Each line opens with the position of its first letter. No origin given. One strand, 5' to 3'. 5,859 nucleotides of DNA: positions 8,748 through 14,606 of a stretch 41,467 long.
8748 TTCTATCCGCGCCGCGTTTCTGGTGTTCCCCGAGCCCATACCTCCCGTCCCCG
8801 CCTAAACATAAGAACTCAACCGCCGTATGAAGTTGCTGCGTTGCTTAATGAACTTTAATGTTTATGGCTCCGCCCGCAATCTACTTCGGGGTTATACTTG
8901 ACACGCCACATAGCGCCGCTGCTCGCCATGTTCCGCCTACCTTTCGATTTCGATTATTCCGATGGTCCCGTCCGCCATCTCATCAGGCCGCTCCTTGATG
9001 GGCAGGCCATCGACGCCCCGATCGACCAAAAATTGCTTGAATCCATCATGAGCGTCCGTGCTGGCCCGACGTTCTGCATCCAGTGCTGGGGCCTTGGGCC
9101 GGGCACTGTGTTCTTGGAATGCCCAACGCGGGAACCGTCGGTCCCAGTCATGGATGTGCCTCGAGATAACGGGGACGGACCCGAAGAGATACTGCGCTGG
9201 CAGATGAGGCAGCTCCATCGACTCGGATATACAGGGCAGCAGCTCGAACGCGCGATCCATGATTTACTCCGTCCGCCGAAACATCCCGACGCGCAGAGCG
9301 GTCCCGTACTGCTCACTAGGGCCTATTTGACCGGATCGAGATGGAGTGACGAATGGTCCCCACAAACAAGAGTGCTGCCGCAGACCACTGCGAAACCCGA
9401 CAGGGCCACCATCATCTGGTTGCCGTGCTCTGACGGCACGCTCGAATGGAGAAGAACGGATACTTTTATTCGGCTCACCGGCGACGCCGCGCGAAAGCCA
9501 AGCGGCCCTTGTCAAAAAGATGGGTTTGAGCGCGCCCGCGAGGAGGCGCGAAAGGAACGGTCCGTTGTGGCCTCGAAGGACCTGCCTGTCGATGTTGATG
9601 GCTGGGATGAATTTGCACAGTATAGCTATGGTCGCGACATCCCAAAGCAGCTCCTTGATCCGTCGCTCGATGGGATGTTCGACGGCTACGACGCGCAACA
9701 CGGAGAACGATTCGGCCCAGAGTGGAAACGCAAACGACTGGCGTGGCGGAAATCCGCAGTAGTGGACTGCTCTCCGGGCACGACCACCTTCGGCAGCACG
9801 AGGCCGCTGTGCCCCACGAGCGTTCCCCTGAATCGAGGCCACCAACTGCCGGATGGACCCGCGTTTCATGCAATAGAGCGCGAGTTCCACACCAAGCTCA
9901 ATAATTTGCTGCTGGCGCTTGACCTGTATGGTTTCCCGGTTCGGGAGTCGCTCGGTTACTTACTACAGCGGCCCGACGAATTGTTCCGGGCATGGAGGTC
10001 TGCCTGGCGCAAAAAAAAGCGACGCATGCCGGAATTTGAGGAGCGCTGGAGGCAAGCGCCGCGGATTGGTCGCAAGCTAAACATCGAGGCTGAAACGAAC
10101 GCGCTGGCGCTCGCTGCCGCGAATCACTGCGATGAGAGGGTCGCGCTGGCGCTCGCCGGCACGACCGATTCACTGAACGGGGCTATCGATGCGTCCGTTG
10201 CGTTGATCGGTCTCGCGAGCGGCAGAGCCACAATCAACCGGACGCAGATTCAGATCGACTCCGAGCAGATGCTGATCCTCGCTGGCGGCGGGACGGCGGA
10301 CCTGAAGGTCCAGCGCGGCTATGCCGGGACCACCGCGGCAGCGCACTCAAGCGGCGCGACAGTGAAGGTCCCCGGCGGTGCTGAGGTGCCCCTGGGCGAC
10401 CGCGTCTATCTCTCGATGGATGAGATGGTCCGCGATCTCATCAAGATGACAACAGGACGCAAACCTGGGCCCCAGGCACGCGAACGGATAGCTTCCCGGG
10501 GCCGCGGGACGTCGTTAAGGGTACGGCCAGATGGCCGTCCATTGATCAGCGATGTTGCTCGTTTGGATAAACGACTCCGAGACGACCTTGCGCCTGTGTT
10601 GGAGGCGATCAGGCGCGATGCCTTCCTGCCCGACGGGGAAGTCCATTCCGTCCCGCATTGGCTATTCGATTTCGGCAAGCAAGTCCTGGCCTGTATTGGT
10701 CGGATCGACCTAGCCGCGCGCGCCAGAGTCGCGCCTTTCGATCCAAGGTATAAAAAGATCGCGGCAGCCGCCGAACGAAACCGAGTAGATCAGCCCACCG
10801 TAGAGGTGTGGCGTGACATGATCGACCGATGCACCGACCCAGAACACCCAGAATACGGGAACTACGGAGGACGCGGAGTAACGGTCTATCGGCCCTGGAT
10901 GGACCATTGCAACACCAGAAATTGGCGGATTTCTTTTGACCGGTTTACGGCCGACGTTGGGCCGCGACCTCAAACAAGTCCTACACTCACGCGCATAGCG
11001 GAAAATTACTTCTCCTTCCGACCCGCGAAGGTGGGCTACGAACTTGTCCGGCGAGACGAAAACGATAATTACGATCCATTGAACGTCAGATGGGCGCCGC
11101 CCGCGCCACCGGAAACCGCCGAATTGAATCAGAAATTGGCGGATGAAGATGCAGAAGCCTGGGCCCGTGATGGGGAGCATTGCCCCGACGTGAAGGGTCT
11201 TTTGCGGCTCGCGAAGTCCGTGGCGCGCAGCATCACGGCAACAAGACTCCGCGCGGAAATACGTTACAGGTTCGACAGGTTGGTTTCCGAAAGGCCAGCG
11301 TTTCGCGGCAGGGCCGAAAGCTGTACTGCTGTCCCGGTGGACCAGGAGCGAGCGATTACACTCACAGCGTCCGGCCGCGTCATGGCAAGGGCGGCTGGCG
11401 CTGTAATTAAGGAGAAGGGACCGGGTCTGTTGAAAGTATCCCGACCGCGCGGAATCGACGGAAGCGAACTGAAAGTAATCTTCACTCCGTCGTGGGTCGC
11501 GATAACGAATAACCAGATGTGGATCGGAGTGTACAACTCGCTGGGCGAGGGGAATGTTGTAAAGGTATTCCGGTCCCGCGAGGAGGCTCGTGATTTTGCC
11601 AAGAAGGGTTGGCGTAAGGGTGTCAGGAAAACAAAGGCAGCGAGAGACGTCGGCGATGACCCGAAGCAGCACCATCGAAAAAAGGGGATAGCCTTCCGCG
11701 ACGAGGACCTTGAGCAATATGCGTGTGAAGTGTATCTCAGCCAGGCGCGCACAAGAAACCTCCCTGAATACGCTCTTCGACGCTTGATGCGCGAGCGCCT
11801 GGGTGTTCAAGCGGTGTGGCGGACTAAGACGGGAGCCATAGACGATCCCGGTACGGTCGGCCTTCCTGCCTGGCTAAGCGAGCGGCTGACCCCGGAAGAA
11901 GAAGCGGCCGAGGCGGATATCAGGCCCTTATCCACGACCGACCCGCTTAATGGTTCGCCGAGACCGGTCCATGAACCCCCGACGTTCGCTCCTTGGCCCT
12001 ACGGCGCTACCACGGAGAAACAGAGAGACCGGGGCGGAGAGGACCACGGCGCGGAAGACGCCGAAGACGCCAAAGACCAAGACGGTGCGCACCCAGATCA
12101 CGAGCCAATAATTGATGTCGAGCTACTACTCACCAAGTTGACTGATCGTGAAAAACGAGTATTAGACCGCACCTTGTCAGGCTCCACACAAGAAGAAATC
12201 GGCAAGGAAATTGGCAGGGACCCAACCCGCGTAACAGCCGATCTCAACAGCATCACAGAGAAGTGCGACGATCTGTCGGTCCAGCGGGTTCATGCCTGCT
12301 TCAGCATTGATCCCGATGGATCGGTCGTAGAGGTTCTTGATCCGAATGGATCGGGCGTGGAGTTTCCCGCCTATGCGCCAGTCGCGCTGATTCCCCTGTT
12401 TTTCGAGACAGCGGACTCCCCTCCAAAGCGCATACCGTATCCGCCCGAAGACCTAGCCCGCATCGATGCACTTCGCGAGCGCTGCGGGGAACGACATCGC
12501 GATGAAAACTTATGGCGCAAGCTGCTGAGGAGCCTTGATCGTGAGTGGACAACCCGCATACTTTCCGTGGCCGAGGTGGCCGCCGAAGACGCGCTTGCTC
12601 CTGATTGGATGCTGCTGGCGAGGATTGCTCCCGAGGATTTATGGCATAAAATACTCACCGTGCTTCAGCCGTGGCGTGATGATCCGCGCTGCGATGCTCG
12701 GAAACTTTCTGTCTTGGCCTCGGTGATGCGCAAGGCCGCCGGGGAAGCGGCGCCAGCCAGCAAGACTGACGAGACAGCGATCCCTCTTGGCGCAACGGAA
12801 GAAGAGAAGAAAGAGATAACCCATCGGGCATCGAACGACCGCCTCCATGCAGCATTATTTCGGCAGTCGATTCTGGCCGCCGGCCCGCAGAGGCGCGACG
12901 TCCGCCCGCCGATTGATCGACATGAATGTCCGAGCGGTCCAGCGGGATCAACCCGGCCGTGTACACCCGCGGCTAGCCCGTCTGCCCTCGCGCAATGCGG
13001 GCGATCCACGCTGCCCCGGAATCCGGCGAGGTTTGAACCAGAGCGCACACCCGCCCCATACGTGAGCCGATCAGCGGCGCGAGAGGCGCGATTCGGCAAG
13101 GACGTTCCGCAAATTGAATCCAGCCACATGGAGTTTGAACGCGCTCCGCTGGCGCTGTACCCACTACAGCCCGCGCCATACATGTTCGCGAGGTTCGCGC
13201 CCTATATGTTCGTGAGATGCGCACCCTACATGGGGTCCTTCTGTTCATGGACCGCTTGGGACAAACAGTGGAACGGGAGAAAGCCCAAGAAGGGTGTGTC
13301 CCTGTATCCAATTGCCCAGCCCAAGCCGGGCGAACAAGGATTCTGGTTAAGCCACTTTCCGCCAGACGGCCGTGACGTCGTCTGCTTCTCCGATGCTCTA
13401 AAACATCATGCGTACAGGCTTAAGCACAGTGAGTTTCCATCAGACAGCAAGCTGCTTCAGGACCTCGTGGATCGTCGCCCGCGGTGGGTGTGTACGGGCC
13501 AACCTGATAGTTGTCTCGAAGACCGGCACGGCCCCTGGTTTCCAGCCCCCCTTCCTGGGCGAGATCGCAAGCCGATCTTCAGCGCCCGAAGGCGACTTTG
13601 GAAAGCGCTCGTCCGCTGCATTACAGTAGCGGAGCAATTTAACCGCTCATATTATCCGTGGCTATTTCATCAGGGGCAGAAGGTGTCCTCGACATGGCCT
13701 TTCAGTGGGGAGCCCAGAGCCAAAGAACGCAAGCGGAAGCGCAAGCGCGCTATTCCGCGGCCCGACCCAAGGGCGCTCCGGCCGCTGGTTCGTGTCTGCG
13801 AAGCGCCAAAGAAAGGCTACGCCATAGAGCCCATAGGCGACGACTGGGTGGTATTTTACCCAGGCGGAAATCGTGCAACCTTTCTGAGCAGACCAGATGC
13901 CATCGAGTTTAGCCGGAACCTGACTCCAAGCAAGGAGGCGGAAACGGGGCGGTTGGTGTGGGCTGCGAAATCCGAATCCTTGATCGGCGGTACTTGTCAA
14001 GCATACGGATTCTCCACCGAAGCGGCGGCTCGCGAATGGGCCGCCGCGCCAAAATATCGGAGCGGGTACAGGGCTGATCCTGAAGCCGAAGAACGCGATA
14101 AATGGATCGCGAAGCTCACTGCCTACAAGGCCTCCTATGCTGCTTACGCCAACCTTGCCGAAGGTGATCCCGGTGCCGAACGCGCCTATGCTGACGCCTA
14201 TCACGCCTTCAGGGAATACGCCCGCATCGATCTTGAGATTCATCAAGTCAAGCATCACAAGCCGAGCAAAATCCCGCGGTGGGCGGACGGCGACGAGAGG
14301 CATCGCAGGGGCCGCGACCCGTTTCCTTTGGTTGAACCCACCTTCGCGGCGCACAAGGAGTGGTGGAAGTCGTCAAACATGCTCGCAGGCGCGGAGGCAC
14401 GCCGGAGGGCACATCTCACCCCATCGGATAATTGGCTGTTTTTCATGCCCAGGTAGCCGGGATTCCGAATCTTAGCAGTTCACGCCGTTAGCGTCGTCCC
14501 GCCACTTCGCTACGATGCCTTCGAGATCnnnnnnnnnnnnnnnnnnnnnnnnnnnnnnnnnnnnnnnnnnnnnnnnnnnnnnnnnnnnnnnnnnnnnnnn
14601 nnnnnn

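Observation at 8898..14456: Uninterrupted 1852-codon orphan ORF as cargo of the element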

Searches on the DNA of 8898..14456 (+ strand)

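Call 9: search_dna_similar(query=window:8898-14456:+, collection=plasmids, mode=distant)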
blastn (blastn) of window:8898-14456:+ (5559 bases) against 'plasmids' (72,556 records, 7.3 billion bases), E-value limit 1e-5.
No match.

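Call 10: search_dna_similar(query=window:8898-14456:+, collection=phages, mode=distant)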
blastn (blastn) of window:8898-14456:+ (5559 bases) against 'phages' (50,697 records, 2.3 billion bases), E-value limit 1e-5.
No match.

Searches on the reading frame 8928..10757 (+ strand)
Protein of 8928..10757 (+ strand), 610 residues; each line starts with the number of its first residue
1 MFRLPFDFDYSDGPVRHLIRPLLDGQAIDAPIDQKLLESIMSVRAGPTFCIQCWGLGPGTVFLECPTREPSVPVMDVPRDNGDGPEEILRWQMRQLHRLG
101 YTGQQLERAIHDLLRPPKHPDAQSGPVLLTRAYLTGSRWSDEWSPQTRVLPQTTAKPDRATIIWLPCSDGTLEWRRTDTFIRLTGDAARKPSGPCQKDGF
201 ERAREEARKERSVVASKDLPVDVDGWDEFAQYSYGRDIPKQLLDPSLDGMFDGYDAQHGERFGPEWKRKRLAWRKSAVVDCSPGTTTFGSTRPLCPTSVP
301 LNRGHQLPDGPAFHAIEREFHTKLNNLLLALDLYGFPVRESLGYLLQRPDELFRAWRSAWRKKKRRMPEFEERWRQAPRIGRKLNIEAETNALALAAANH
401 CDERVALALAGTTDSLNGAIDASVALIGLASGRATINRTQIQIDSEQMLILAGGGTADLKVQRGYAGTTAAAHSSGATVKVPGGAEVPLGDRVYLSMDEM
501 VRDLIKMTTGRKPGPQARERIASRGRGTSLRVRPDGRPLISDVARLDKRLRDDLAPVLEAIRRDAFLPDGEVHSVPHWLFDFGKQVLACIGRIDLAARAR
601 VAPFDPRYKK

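Call 25: find_homologous_proteins(query=window:8928-10757:+)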
Query window:8928-10757:+ (610 aa): 2 proteins with E <= 0.001 among 8000 candidates.
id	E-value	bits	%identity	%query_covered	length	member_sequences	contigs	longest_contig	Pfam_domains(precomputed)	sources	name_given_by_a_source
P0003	2.3e-18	84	44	10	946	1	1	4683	PF01833.31,PF00092.35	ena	-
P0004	2.9e-9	54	33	21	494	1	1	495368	-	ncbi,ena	-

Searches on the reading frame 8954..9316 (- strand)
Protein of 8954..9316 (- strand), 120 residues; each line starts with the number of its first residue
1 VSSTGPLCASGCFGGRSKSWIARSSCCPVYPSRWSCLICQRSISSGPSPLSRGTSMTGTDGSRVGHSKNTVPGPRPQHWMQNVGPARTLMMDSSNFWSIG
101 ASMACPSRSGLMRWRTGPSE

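Call 17: search_protein_families(library=pfam, proteins=[window:8954-9316:-], max_evalue=0.1)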
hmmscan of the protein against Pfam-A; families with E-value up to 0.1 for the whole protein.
window:8954-9316:- (120 aa): 0 families

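Call 18: search_protein_families(library=phrogs, proteins=[window:8954-9316:-], max_evalue=0.01)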
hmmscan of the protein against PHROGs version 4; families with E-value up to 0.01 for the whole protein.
window:8954-9316:- (120 aa): 0 families

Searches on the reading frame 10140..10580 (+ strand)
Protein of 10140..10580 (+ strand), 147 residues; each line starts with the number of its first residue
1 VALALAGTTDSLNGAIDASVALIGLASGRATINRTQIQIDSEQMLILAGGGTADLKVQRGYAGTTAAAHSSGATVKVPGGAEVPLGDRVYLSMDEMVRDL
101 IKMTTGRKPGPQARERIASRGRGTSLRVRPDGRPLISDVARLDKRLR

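Call 75: search_dna_similar(query=window:10140-10580:+, collection=phages, mode=protein, max_evalue=0.001, max_rows=15)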
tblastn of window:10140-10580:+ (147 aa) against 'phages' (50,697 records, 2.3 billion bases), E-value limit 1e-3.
No match.
